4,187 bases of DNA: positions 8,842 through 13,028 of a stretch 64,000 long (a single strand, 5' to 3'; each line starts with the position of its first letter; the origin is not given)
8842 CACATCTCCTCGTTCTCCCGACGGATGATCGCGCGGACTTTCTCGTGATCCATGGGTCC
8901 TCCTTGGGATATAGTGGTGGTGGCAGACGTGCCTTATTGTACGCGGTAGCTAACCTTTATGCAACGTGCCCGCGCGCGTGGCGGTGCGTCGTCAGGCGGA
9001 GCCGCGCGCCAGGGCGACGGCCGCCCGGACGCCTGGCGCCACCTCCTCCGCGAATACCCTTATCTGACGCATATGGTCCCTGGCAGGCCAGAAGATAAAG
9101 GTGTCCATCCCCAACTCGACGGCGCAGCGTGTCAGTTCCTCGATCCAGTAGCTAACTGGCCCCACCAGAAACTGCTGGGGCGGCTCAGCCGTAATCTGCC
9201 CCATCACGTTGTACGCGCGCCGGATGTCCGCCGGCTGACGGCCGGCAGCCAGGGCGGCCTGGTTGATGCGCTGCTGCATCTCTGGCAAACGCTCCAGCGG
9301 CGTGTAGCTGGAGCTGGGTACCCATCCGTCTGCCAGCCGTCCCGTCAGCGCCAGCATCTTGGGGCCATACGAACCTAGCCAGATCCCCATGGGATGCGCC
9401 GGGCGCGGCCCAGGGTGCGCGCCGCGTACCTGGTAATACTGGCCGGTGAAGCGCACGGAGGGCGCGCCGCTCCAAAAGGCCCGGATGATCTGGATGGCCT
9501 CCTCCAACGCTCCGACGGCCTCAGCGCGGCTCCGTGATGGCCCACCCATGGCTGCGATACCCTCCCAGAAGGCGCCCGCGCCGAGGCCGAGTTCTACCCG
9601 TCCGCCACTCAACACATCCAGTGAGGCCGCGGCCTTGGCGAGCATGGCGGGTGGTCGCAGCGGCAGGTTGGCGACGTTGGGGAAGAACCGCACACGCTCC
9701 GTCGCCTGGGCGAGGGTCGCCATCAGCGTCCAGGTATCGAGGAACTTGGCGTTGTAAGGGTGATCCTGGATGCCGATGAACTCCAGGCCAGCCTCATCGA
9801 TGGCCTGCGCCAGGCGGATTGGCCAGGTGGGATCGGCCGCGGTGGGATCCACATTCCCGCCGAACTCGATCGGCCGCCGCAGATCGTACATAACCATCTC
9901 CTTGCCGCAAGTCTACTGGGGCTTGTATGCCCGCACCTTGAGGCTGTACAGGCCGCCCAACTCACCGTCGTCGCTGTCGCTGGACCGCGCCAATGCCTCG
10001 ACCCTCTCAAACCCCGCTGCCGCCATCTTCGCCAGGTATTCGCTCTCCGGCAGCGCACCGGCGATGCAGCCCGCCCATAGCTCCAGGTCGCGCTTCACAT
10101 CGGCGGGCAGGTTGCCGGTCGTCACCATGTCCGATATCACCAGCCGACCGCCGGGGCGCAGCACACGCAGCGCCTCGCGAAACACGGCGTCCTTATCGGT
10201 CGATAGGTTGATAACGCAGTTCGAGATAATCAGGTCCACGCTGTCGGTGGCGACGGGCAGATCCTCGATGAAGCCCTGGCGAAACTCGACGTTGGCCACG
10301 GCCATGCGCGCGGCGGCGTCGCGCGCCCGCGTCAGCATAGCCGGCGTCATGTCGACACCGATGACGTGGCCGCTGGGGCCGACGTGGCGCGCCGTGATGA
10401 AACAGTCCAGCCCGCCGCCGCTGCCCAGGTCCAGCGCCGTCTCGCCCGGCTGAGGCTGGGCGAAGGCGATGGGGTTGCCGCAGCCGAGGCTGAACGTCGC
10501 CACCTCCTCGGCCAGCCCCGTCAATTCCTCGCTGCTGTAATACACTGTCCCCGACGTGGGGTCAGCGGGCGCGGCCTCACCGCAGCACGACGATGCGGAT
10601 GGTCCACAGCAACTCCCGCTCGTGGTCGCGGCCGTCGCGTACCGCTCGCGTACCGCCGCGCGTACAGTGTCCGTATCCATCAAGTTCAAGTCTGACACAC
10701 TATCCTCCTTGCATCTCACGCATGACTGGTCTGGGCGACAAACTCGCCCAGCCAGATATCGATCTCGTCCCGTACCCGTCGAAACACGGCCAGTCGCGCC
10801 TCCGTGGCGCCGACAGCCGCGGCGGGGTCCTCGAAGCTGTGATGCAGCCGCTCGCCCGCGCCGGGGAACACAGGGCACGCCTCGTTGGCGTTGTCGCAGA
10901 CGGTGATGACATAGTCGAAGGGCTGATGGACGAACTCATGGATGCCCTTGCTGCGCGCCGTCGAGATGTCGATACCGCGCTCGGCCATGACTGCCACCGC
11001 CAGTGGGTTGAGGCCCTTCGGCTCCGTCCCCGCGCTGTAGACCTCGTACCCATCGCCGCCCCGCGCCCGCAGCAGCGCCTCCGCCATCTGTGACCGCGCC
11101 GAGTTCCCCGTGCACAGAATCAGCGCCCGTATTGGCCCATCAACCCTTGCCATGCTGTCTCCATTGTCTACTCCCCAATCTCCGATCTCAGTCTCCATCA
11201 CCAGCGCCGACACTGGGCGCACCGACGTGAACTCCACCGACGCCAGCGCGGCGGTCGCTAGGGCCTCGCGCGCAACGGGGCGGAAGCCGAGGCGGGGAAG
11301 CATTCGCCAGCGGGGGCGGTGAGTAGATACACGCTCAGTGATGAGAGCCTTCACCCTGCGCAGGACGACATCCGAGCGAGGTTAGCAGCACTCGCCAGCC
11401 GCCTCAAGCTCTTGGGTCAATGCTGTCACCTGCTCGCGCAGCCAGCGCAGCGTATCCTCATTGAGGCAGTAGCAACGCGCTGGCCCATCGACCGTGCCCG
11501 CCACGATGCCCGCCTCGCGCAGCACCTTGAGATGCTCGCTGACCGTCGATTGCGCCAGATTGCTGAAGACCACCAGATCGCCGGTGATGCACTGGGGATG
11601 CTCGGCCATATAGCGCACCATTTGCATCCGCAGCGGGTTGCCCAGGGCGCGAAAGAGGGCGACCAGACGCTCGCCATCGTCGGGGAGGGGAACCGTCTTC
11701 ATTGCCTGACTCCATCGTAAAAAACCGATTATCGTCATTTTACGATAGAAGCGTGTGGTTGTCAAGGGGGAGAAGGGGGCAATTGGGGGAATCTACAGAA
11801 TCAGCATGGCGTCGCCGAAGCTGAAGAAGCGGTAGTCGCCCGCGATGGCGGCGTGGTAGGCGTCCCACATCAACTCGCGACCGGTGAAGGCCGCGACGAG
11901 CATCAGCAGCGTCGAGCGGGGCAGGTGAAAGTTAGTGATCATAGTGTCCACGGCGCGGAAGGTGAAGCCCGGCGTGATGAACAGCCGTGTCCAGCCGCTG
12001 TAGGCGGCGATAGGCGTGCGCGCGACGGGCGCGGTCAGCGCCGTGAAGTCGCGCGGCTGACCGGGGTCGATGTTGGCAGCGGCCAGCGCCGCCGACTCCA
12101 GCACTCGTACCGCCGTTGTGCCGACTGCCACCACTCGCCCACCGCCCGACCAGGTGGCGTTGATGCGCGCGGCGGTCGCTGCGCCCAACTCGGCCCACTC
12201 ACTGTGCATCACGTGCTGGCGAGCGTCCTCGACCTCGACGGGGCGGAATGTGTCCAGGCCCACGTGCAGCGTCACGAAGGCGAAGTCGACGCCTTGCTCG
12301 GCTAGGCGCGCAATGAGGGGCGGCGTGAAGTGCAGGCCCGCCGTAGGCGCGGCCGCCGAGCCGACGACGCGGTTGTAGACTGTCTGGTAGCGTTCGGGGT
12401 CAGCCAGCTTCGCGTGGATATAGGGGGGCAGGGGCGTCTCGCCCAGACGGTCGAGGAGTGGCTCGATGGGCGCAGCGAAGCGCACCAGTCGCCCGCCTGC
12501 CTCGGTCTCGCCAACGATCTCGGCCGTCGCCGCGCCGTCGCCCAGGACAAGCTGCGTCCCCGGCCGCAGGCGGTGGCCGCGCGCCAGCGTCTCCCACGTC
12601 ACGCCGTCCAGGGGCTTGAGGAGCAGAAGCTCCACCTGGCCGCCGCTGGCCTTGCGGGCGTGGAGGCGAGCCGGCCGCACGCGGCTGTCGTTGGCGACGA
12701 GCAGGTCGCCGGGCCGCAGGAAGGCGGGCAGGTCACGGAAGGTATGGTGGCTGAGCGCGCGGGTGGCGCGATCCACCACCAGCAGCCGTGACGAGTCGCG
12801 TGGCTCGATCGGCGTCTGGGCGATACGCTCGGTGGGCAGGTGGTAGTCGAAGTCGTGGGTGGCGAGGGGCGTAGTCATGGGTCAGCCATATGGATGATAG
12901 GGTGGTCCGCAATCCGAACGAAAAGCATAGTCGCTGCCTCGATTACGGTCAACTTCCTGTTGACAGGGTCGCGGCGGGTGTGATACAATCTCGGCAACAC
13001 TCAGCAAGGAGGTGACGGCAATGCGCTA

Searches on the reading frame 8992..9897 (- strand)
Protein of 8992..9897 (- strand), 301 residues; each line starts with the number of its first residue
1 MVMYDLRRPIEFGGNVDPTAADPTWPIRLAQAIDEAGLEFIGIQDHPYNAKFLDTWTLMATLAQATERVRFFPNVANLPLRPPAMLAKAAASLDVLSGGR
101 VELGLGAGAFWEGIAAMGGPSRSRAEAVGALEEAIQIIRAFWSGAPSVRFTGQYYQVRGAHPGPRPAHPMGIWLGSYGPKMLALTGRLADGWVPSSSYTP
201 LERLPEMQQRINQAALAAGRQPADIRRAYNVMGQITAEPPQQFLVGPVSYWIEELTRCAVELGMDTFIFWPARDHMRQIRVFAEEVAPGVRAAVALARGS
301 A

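Call 6: search_protein_families(library=pfam, proteins=[window:8992-9897:-], max_evalue=0.01)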
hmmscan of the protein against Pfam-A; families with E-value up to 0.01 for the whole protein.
window:8992-9897:- (301 aa): 1 family
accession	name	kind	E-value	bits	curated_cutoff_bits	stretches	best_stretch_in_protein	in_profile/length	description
PF00296.26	Bac_luciferase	-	2.3e-49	168.9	27.9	1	26-231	25-226/314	Luciferase-like monooxygenase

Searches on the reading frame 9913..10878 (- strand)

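Call 6: search_protein_families(library=pfam, proteins=[window:9913-10878:-], max_evalue=0.01)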
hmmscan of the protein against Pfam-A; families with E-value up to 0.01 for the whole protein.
window:9913-10878:- (321 aa): 14 families
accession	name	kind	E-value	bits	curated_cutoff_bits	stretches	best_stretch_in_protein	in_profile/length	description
PF13847.12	Methyltransf_31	-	6.1e-37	127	27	1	144-281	3-136/145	Methyltransferase domain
PF13649.12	Methyltransf_25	-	3.5e-21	76.1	27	1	149-244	2-97/97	Methyltransferase domain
PF08241.18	Methyltransf_11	-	3.7e-21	76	21.2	1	149-248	1-95/95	Methyltransferase domain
PF01209.24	Ubie_methyltran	-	2.9e-17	63.2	20.1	1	141-250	44-153/233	ubiE/COQ5 methyltransferase family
PF08242.18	Methyltransf_12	-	4.4e-13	50.2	30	1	149-246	1-98/98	Methyltransferase domain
PF13489.12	Methyltransf_23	-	9e-09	35.7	27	1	140-270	18-134/164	Methyltransferase domain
PF01135.25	PCMT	-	3.8e-07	30.5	20.3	1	143-202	72-131/210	Protein-L-isoaspartate(D-aspartate) O-methyltransferase (PCMT)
PF20922.3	Anamorsin_N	-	6.9e-05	23.1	27.1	1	210-256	48-95/163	Anamorsin, N-terminal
PF05175.20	MTS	-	0.00012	22.3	23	1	145-248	32-138/170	Methyltransferase small domain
PF05148.21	Methyltransf_8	-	0.00049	20.5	27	1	204-251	113-159/219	Hypothetical methyltransferase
PF01170.24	UPF0020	-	0.00073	19.7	22.3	1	171-220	78-128/197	RMKL-like, methyltransferase domain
PF00107.32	ADH_zinc_N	-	0.00077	19.9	31.8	1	163-261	10-99/129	Zinc-binding dehydrogenase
PF06325.19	PrmA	-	0.0011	19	22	1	143-252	160-262/296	Ribosomal protein L11 methyltransferase (PrmA)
PF13578.12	Methyltransf_24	-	0.0039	18.5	26.3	0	150-250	2-104/105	Methyltransferase domain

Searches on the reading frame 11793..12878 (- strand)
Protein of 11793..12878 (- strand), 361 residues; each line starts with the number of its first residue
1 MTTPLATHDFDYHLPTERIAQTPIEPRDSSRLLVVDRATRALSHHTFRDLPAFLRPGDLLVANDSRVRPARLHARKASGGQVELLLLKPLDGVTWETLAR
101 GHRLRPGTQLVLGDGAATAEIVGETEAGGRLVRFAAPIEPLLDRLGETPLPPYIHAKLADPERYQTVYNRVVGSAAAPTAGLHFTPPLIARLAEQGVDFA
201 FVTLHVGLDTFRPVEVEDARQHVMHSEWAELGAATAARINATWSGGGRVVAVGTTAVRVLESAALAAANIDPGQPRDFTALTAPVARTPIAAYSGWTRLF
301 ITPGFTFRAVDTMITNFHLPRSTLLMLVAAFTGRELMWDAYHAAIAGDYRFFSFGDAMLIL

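Call 6: search_protein_families(library=pfam, proteins=[window:11793-12878:-], max_evalue=0.01)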
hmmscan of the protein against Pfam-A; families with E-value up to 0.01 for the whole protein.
window:11793-12878:- (361 aa): 1 family
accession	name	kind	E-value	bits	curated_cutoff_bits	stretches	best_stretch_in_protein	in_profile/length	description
PF02547.20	Queuosine_synth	-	3.7e-129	430.9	25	1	8-360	2-322/322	Queuosine biosynthesis protein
